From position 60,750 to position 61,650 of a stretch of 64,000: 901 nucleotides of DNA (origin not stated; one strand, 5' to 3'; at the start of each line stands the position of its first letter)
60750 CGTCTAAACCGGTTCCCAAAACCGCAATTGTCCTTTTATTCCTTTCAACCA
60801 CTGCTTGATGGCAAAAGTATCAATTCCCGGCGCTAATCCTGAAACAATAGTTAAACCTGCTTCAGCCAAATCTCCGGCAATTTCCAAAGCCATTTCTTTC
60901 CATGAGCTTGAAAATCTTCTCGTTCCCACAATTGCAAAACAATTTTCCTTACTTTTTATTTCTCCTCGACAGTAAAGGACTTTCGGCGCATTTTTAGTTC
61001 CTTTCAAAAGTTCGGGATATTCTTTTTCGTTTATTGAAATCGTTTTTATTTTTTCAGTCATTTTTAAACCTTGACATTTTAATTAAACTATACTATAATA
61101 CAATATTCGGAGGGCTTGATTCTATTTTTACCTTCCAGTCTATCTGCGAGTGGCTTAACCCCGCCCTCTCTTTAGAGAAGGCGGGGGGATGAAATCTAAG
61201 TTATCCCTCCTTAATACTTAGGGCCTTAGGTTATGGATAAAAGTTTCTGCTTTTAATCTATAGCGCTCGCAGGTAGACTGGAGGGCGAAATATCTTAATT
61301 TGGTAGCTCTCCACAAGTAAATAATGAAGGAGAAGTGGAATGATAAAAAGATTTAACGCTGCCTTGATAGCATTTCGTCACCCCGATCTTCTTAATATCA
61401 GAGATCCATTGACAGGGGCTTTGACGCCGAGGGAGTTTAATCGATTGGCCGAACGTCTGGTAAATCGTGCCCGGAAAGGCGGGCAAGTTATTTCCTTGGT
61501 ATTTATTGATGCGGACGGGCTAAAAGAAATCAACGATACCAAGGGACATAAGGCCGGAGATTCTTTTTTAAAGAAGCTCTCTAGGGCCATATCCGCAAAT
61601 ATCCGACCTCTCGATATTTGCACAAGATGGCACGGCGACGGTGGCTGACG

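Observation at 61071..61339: Perfect consensus promoter driving a ~230-nt highly structured leader RNA in front of a sensor-less GGDEF gene (candidate new riboswitch or cis-regulatory RNA)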

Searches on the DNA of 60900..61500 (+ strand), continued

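Call 47: search_with_rna_model(model_id=R1, sources=[window, L001, L002, L008, L009, L010, L013, L014, L015, L017, L018, L019, L020, L021, L022, L023, L025, L026, L027, L029, L031, L033, L034, L035, L036, L037, L040, L041, L042, L044, L046, L049, L051, L053, L054, L055, L059, L060, L061, L062, L063, L066, L067, L069], max_evalue=1e-18, make_alignment=true)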
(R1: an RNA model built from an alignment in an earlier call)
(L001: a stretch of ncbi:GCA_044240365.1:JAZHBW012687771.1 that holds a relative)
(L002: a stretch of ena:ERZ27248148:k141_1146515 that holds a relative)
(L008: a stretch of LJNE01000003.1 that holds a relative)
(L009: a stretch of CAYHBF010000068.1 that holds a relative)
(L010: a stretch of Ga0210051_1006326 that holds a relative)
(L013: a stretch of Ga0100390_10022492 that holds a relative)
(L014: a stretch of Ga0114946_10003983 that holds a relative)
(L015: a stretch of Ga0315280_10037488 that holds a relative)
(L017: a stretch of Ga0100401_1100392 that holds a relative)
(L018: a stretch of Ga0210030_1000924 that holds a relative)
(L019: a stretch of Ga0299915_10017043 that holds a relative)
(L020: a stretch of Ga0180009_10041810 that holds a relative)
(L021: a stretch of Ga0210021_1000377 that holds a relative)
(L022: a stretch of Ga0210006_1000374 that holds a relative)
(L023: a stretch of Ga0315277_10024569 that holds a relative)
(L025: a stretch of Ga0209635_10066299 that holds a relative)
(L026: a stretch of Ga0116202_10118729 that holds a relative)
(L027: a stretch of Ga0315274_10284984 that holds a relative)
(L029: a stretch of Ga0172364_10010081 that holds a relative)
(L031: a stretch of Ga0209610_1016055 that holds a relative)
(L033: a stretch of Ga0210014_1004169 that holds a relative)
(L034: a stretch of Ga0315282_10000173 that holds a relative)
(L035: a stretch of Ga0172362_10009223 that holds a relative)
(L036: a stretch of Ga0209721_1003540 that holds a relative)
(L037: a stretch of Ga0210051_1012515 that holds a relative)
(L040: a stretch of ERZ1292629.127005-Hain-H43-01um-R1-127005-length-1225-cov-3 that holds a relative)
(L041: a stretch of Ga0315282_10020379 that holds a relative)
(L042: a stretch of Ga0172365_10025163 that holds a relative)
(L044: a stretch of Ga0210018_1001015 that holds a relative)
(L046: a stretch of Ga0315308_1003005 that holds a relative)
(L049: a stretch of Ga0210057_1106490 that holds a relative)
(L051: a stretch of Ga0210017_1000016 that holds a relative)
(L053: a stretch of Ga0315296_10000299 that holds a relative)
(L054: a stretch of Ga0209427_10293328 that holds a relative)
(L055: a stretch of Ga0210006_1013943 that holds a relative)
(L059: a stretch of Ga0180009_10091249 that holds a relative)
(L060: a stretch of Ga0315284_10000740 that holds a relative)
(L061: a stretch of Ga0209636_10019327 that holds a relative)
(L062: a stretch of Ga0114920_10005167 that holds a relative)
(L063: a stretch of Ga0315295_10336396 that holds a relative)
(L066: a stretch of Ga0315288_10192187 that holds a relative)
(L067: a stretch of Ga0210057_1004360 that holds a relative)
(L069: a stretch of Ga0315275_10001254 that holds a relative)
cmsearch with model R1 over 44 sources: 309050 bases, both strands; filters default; matches with E-value up to 1e-18: 44.
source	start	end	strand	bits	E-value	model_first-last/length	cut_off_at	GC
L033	2690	2854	+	189.8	1.5e-54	1-165/165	no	0.4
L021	670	834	+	188.7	3.2e-54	1-165/165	no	0.43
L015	707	871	-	188.5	3.7e-54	1-165/165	no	0.41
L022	2420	2584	+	183.1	1.6e-52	1-165/165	no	0.42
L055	127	291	+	182.9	1.8e-52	1-165/165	no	0.42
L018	2259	2423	+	181.3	5.5e-52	1-165/165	no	0.42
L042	2830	2994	+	181.2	5.9e-52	1-165/165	no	0.44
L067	4282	4446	-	176.6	1.4e-50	1-165/165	no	0.44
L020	65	229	+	175.8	2.5e-50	1-165/165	no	0.47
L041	2876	3042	-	173.4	1.3e-49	1-165/165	no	0.43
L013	4129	4295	+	169.9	1.5e-48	1-165/165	no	0.47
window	61128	61291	+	167.6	7.3e-48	1-165/165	no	0.46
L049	700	862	+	167.4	8.4e-48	1-165/165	no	0.47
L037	6695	6857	-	164.2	7.3e-47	1-165/165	no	0.47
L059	70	234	+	160.1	1.2e-45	1-165/165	no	0.48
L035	5642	5806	+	158.8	3.1e-45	1-165/165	no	0.44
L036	2201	2365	+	158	5.7e-45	1-165/165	no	0.48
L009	997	1161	-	155.6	3e-44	1-165/165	no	0.41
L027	831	995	-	155.1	4.1e-44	1-165/165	no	0.41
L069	1828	1992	+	152.2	3e-43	1-165/165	no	0.42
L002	2795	2959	+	151.5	5e-43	1-165/165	no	0.41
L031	2795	2959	-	150.4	1e-42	1-165/165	no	0.41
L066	1525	1689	-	150.2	1.2e-42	1-165/165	no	0.42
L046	2343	2508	+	149.7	1.7e-42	1-165/165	no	0.48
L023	3429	3593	+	147.3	9.1e-42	1-165/165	no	0.41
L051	97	258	-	146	2.2e-41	1-165/165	no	0.42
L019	2508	2672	+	144.7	5.5e-41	1-165/165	no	0.42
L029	3580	3746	-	143.7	1.1e-40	1-165/165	no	0.45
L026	449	615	+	143.1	1.7e-40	1-165/165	no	0.45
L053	413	573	-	132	3.7e-37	1-165/165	no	0.46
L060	3053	3223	-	117.7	7.5e-33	1-165/165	no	0.43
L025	2688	2853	+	107.6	8e-30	1-165/165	no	0.4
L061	5632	5796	-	101.3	6.3e-28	1-165/165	no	0.4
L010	5727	5897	-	94.6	6.8e-26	1-165/165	no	0.41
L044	1847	2017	-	92.8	2.3e-25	1-165/165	no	0.4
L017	870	1040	-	90.7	9.6e-25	1-165/165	no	0.4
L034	11715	11884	+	90.2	1.3e-24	1-165/165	no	0.42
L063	904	1075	+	86.8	1.5e-23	1-165/165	no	0.47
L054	895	1065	+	83.6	1.3e-22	1-165/165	no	0.43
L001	524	694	+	83.2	1.8e-22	1-165/165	no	0.42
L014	7051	7221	-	82.1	3.7e-22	1-165/165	no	0.42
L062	5269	5439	-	80.2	1.5e-21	1-165/165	no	0.43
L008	7172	7340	-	79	3.3e-21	1-165/165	no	0.45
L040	201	374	-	77.5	9.3e-21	1-165/165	no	0.44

Alignment A6: 44 matches aligned to the model, 218 columns, each read 5' to 3' on its own strand. Consensus structure (alignment columns), stored with it:
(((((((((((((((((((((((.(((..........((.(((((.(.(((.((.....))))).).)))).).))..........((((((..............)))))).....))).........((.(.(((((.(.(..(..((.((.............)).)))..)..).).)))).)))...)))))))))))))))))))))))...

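Call 60: search_with_rna_model(model_id=R1, sources=[L070, L072, L073, L074, L075, L076, L005, L006, L007], max_evalue=1, show_alignments=5)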
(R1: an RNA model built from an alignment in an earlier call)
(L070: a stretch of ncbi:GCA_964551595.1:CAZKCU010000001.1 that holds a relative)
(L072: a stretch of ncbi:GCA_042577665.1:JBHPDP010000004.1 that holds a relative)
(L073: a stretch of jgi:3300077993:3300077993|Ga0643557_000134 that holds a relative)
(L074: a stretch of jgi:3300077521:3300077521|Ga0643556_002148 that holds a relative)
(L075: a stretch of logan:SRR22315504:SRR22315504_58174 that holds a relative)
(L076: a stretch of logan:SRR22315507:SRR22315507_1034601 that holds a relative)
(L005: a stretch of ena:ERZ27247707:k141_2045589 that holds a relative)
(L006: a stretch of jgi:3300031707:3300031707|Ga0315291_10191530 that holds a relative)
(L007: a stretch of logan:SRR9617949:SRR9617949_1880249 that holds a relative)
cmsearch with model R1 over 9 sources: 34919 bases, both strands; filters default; matches with E-value up to 1: 10.
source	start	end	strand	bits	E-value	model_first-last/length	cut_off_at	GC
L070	2308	2472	+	147.6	8.3e-43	1-165/165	no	0.42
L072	2028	2193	+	92.9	2.4e-26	1-165/165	no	0.39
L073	2274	2467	+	77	1.5e-21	1-165/165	no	0.3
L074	2274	2467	+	77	1.5e-21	1-165/165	no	0.3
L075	712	882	+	76.8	1.7e-21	1-165/165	no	0.44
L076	93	263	+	76.8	1.7e-21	1-165/165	no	0.44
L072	2025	2190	-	31.6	6.8e-08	1-165/165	no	0.38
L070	2305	2469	-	30.1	1.9e-07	1-165/165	no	0.43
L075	709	879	-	24.4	1e-05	1-165/165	no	0.45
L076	90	260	-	24.4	1e-05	1-165/165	no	0.45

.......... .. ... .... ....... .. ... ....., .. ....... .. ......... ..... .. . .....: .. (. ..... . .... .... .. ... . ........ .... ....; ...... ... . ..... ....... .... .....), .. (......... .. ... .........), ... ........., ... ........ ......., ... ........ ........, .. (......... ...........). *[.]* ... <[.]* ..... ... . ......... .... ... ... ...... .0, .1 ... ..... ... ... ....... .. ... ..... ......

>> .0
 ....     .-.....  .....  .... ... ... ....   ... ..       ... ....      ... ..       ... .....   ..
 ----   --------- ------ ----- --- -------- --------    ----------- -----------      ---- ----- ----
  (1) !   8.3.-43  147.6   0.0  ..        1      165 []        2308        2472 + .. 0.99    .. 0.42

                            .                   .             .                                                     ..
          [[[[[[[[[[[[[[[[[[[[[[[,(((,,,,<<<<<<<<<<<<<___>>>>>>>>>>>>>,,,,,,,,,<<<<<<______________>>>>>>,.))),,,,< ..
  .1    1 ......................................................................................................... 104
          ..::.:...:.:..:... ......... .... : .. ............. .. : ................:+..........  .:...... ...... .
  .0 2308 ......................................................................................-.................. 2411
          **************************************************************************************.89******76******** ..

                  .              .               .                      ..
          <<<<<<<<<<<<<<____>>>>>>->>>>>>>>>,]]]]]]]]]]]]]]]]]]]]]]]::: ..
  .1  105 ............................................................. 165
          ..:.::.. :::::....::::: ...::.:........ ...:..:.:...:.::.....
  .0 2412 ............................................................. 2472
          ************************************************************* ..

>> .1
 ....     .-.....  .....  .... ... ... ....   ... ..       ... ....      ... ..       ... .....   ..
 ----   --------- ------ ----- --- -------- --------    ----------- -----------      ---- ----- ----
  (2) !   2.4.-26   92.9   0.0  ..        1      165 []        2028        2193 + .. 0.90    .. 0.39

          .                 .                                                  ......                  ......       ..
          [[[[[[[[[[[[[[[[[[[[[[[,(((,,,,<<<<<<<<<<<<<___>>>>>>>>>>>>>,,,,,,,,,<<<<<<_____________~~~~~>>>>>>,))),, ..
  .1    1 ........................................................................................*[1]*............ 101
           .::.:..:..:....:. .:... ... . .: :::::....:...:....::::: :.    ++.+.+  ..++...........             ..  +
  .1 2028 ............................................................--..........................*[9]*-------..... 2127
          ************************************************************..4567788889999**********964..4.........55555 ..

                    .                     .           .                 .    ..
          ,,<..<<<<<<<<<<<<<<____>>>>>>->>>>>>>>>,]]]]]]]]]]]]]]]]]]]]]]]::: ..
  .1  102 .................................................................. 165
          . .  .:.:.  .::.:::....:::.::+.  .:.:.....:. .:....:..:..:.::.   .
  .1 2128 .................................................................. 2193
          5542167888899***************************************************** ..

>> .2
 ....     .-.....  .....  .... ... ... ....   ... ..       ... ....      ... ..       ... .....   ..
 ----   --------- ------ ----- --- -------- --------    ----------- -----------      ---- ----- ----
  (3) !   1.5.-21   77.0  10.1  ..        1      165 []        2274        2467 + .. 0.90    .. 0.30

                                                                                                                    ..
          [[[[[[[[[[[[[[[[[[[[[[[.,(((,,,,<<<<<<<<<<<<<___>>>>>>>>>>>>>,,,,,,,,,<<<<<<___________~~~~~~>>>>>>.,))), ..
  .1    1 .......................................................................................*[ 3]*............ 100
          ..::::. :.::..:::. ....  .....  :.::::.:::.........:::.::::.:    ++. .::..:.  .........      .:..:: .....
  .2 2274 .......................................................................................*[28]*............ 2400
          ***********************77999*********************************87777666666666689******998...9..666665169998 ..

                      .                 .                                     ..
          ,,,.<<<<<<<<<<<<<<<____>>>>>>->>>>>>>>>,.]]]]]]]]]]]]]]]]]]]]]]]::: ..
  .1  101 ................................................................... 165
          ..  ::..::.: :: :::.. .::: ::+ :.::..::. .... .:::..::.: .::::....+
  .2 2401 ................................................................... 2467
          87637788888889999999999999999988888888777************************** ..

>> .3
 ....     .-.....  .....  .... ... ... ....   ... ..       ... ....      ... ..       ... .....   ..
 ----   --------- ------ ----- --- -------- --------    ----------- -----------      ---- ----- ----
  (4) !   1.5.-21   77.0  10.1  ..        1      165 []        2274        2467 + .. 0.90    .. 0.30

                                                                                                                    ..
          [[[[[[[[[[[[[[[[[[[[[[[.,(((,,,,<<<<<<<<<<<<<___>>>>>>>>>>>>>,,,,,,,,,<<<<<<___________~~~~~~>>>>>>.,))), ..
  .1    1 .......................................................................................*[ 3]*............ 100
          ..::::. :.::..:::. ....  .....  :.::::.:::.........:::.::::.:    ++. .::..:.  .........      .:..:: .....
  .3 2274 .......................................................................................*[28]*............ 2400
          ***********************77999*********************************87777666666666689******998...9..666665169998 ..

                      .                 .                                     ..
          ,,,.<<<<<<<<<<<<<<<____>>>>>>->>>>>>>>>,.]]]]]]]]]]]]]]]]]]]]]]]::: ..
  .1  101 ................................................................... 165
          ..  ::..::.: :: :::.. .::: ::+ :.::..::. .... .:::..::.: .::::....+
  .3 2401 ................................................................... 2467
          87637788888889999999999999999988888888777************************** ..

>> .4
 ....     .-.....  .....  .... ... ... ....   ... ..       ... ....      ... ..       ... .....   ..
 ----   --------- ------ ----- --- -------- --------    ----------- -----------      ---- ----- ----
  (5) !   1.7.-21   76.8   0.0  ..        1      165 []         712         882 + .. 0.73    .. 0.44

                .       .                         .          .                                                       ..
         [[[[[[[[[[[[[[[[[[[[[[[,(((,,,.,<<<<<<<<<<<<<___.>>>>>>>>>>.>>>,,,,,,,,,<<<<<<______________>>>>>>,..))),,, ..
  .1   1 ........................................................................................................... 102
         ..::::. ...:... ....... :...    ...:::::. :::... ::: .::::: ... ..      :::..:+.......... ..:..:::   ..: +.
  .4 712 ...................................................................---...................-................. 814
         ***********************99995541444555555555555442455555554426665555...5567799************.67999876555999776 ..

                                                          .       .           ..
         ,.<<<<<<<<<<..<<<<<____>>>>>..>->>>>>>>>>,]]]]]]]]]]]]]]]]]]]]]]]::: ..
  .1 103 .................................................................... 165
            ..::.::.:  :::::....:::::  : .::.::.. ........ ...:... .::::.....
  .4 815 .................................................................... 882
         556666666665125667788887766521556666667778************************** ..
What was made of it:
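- Checked: However, the two boxes that form the base of P1 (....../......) are replaced by compensating sequences in unselected homologues: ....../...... in L072 and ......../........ in L073 (call 60).
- Tried and rejected: Rejected, because they covary away in L072 and L073 (call 60).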

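Call 65: search_with_rna_model(model_id=R1, sources=[window, L001, L002, L008, L009, L010, L013, L014, L015, L017, L018, L019, L020, L021, L022, L023, L025, L026, L027, L029, L031, L033, L034, L035, L036, L037, L040, L041, L042, L044, L046, L049, L051, L053, L054, L055, L059, L060, L061, L062, L063, L066, L067, L069, L070, L072, L073, L075], max_evalue=1e-18, make_alignment=true)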
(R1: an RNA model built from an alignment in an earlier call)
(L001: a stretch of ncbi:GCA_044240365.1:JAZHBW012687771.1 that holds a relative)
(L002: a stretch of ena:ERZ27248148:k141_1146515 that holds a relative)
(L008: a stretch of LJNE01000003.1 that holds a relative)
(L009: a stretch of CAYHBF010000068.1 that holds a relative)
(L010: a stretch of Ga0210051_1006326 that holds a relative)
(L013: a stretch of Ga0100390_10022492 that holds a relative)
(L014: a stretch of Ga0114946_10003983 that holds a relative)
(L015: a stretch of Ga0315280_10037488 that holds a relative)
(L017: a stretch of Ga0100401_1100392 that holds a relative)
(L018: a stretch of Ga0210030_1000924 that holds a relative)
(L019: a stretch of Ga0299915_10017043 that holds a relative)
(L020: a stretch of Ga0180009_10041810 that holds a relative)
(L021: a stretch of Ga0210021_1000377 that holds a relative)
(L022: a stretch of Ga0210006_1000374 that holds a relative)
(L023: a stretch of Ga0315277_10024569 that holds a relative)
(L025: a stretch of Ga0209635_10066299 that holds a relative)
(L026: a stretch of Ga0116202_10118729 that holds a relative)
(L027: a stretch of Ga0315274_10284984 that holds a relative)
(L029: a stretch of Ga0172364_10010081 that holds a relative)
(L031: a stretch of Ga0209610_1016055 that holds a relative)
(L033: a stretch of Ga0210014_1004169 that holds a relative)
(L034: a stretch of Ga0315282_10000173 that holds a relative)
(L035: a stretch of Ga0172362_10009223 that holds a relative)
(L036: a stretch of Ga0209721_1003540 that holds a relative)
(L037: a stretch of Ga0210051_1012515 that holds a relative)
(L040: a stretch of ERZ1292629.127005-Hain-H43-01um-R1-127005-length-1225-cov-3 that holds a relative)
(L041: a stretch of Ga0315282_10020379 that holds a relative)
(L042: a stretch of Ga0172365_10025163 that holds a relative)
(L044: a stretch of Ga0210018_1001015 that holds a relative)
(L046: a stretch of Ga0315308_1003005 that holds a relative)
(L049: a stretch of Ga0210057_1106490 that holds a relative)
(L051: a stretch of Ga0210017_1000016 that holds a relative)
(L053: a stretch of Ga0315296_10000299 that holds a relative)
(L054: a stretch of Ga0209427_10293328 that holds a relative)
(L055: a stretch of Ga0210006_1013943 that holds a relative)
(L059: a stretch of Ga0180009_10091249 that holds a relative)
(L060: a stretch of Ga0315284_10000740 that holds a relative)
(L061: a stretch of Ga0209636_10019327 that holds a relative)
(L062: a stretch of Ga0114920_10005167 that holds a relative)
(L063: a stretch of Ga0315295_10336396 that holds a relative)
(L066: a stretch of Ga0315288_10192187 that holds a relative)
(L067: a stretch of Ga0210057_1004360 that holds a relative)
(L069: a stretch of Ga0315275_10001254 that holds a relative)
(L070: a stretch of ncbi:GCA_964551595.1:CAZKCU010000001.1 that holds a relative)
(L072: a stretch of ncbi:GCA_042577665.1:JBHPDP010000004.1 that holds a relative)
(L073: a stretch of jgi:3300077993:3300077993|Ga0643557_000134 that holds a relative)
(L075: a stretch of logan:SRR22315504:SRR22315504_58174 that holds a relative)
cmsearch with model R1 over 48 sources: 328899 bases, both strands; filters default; matches with E-value up to 1e-18: 48.
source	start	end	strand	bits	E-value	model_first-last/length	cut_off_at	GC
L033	2690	2854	+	189.8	1.6e-54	1-165/165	no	0.4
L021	670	834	+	188.7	3.4e-54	1-165/165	no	0.43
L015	707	871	-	188.5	4e-54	1-165/165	no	0.41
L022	2420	2584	+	183.1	1.7e-52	1-165/165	no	0.42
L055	127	291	+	182.9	1.9e-52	1-165/165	no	0.42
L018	2259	2423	+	181.3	5.8e-52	1-165/165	no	0.42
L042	2830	2994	+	181.2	6.3e-52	1-165/165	no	0.44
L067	4282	4446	-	176.6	1.4e-50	1-165/165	no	0.44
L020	65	229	+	175.8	2.6e-50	1-165/165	no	0.47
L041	2876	3042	-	173.4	1.3e-49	1-165/165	no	0.43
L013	4129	4295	+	169.9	1.6e-48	1-165/165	no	0.47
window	61128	61291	+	167.6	7.7e-48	1-165/165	no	0.46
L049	700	862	+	167.4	9e-48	1-165/165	no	0.47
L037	6695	6857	-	164.2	7.7e-47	1-165/165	no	0.47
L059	70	234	+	160.1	1.3e-45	1-165/165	no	0.48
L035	5642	5806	+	158.8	3.3e-45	1-165/165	no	0.44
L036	2201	2365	+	158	6e-45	1-165/165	no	0.48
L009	997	1161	-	155.6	3.2e-44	1-165/165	no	0.41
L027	831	995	-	155.1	4.3e-44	1-165/165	no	0.41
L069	1828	1992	+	152.2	3.2e-43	1-165/165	no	0.42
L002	2795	2959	+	151.5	5.4e-43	1-165/165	no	0.41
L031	2795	2959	-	150.4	1.1e-42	1-165/165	no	0.41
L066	1525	1689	-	150.2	1.3e-42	1-165/165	no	0.42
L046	2343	2508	+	149.7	1.8e-42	1-165/165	no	0.48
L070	2308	2472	+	147.6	7.8e-42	1-165/165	no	0.42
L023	3429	3593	+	147.3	9.7e-42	1-165/165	no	0.41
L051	97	258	-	146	2.3e-41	1-165/165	no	0.42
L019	2508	2672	+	144.7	5.9e-41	1-165/165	no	0.42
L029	3580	3746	-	143.7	1.2e-40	1-165/165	no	0.45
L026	449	615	+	143.1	1.8e-40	1-165/165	no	0.45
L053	413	573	-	132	3.9e-37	1-165/165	no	0.46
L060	3053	3223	-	117.7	8e-33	1-165/165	no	0.43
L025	2688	2853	+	107.6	8.5e-30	1-165/165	no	0.4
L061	5632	5796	-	101.3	6.7e-28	1-165/165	no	0.4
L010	5727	5897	-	94.6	7.2e-26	1-165/165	no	0.41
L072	2028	2193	+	92.9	2.3e-25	1-165/165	no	0.39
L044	1847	2017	-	92.8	2.4e-25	1-165/165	no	0.4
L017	870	1040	-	90.7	1e-24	1-165/165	no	0.4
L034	11715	11884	+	90.2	1.4e-24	1-165/165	no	0.42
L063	904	1075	+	86.8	1.6e-23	1-165/165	no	0.47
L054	895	1065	+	83.6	1.4e-22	1-165/165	no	0.43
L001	524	694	+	83.2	1.9e-22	1-165/165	no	0.42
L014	7051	7221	-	82.1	4e-22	1-165/165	no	0.42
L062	5269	5439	-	80.2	1.5e-21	1-165/165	no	0.43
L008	7172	7340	-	79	3.5e-21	1-165/165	no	0.45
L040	201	374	-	77.5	9.9e-21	1-165/165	no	0.44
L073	2274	2467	+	77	1.4e-20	1-165/165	no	0.3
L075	712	882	+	76.8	1.6e-20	1-165/165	no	0.44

Alignment A7: 48 matches aligned to the model, 250 columns, each read 5' to 3' on its own strand. Consensus structure (alignment columns), stored with it:
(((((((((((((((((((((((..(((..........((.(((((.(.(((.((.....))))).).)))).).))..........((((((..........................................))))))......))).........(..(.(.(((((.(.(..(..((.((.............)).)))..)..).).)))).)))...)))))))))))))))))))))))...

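Call 68: search_dna_similar(query=window:61100-61340:+, collection=phages, mode=distant, max_evalue=0.01, max_rows=10)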
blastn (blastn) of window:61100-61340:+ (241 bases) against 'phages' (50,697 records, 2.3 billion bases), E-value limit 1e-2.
No match.

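Call 69: search_dna_similar(query=window:61100-61340:+, collection=plasmids, mode=distant, max_evalue=0.01, max_rows=10)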
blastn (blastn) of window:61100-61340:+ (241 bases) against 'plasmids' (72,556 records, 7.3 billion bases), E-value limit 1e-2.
No match.
